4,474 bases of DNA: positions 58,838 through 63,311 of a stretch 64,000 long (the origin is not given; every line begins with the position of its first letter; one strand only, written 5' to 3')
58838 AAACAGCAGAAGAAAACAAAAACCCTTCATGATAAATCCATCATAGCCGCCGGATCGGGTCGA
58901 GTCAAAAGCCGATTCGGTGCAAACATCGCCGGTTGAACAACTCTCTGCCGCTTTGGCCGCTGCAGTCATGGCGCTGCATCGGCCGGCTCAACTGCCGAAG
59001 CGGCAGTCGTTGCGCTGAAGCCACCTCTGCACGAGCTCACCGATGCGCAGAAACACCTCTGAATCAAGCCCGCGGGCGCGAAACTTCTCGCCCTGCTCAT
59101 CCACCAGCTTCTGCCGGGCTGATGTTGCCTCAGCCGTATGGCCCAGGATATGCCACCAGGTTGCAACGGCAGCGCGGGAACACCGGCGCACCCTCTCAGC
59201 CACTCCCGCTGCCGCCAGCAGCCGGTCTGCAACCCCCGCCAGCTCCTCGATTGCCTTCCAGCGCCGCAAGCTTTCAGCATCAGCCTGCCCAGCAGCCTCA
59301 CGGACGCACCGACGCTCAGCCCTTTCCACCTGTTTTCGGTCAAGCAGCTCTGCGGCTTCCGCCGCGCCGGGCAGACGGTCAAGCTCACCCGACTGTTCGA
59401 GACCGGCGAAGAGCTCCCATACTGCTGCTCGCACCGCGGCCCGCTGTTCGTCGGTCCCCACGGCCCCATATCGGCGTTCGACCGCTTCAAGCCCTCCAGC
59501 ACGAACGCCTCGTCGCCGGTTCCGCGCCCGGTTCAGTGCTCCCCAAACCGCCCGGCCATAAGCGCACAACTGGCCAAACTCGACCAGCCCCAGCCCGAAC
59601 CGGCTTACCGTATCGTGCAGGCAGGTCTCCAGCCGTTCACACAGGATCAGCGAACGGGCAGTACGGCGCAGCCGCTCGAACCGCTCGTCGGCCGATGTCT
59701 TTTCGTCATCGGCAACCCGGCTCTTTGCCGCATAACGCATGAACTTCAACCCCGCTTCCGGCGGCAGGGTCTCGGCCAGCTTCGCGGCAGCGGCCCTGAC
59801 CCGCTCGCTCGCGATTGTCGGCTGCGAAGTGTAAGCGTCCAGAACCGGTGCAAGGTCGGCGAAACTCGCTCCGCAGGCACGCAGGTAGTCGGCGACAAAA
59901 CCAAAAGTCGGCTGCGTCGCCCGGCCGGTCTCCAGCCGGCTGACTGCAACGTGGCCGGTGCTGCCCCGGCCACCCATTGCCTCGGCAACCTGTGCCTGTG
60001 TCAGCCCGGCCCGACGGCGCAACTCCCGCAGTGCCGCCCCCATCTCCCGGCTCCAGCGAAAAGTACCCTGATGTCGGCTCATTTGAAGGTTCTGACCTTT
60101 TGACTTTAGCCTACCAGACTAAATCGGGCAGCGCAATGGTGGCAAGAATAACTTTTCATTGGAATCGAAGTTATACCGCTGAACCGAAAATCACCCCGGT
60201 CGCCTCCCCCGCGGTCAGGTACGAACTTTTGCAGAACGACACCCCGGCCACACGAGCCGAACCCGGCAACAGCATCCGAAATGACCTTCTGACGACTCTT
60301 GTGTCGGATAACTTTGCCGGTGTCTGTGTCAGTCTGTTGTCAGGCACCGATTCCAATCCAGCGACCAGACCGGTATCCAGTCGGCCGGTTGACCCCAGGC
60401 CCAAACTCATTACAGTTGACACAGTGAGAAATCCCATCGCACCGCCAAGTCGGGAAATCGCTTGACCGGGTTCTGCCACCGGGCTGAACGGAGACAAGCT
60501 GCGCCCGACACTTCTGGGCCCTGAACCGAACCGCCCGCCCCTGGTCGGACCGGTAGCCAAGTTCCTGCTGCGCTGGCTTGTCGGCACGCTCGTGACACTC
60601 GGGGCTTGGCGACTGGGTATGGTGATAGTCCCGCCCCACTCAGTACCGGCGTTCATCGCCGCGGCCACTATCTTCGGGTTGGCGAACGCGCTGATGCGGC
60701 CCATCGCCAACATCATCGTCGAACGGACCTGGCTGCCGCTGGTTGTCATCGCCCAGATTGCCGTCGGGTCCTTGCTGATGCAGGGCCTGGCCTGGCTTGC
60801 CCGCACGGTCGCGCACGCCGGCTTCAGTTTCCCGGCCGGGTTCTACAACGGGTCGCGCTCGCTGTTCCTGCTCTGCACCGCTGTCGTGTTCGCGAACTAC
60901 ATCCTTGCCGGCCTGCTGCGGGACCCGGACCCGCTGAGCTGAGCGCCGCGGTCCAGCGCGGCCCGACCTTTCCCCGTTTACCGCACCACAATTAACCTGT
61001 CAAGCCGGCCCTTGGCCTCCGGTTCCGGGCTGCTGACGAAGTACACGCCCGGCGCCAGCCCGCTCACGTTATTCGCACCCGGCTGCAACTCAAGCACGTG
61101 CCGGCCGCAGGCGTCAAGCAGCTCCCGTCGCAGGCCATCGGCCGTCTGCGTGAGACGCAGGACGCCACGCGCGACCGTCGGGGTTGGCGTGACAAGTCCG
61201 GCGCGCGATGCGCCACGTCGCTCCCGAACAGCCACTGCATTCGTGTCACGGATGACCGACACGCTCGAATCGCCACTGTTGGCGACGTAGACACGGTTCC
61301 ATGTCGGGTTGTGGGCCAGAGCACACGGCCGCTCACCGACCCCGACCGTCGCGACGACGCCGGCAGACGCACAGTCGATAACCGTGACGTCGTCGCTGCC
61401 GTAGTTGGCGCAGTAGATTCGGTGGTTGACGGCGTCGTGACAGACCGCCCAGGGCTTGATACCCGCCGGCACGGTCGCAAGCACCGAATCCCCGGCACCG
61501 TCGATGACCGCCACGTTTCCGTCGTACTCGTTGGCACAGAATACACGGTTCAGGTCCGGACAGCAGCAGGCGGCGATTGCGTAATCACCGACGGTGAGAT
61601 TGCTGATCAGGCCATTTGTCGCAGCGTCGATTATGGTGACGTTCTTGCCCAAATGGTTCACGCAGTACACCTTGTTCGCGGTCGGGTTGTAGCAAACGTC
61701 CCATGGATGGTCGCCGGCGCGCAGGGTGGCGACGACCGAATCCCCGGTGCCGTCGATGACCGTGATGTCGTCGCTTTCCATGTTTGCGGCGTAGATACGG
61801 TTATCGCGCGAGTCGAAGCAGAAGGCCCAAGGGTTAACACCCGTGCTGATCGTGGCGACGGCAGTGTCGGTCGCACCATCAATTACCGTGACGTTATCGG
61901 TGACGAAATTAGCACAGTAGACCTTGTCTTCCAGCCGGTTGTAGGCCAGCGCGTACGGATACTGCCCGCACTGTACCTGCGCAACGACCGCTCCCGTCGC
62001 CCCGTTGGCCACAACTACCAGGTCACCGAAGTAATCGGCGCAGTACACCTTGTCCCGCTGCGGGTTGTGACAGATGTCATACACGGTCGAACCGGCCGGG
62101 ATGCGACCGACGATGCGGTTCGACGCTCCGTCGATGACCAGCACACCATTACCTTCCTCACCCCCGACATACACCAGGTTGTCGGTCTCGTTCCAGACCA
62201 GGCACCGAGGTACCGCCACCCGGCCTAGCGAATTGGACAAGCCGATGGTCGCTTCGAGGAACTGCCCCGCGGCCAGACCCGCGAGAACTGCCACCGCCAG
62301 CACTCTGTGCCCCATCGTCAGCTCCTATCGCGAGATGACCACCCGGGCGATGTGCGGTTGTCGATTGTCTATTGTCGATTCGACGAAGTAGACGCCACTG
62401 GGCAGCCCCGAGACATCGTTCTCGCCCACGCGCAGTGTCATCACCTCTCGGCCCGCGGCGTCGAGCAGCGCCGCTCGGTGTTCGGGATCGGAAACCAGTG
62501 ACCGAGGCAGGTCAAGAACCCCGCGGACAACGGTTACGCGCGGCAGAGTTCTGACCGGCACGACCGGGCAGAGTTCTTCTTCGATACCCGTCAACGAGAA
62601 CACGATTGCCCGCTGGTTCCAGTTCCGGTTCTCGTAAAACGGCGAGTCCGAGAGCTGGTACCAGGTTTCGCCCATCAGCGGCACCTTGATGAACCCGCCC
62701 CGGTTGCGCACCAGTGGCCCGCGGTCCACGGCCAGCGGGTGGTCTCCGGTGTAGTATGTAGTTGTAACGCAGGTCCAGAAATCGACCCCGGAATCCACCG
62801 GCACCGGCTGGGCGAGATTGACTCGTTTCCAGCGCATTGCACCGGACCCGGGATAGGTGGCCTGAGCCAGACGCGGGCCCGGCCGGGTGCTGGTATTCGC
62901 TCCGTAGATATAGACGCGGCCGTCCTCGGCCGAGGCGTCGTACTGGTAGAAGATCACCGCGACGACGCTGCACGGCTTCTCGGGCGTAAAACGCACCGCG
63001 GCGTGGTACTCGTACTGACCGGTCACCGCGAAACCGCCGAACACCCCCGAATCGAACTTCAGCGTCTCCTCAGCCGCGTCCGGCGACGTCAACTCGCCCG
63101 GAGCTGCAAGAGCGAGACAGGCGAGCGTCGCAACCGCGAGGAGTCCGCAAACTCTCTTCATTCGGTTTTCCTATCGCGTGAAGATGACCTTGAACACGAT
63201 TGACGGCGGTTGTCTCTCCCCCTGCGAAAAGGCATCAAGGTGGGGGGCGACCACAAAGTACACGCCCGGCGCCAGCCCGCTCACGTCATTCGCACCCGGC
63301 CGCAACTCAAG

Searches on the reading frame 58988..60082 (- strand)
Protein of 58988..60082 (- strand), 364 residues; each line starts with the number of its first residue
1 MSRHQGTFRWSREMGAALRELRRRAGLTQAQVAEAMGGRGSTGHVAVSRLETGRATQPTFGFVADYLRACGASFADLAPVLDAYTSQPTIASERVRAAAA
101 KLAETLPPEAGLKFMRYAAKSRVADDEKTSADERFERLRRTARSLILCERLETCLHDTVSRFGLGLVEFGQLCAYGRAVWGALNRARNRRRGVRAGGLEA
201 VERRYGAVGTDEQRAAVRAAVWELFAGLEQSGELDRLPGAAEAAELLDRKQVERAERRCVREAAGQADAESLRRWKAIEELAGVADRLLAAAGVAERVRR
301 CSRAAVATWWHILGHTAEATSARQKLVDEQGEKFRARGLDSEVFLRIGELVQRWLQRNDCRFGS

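Call 47: search_protein_families(library=pfam, proteins=[window:58988-60082:-], max_evalue=0.0001)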
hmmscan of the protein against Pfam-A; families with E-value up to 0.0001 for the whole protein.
window:58988-60082:- (364 aa): 2 families
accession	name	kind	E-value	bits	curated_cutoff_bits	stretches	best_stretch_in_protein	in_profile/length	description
PF13560.12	HTH_31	-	3.9e-14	53.2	27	1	13-77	1-61/64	Helix-turn-helix domain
PF01381.28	HTH_3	-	2.1e-07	31.3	23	1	18-77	1-55/55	Helix-turn-helix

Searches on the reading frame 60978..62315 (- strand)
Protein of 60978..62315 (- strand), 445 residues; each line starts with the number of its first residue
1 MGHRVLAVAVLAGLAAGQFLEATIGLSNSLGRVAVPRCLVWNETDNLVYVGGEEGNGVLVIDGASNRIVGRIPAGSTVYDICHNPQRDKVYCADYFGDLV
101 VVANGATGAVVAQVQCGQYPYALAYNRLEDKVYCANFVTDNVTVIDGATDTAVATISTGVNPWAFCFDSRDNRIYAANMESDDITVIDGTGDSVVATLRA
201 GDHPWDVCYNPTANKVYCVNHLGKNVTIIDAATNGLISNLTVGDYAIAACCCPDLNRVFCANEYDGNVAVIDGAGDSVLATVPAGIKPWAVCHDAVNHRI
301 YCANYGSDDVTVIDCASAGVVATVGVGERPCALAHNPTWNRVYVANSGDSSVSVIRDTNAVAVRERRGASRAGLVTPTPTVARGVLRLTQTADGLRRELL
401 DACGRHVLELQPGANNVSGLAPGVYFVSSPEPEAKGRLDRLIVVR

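Call 47: search_protein_families(library=pfam, proteins=[window:60978-62315:-], max_evalue=0.0001)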
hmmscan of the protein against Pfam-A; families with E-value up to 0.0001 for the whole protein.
window:60978-62315:- (445 aa): 4 families
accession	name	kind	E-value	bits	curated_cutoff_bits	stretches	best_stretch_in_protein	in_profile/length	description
PF21783.3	YNCE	-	4.3e-10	39.9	27.1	1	56-331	50-329/339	YNCE-like beta-propeller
PF10282.15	Lactonase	-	9.3e-10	38.7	21.7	0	130-187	256-318/344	Lactonase, 7-bladed beta-propeller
PF25174.1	Beta-prop_THOC3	-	9.2e-07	28.6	305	0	206-354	51-197/272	THOC3 beta-propeller domain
PF13570.13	Beta-prop_ACSF4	-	1.3e-05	25.2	133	0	215-360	21-166/329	Beta-alanine-activating enzyme, beta-propeller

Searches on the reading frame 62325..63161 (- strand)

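Call 47: search_protein_families(library=pfam, proteins=[window:62325-63161:-], max_evalue=0.0001)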
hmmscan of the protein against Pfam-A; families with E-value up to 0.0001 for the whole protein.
window:62325-63161:- (278 aa): 1 family
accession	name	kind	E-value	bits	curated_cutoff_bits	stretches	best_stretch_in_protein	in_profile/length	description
PF13313.11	DUF4082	-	2.3e-09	37.8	28.4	1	56-135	19-93/143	Domain of unknown function (DUF4082)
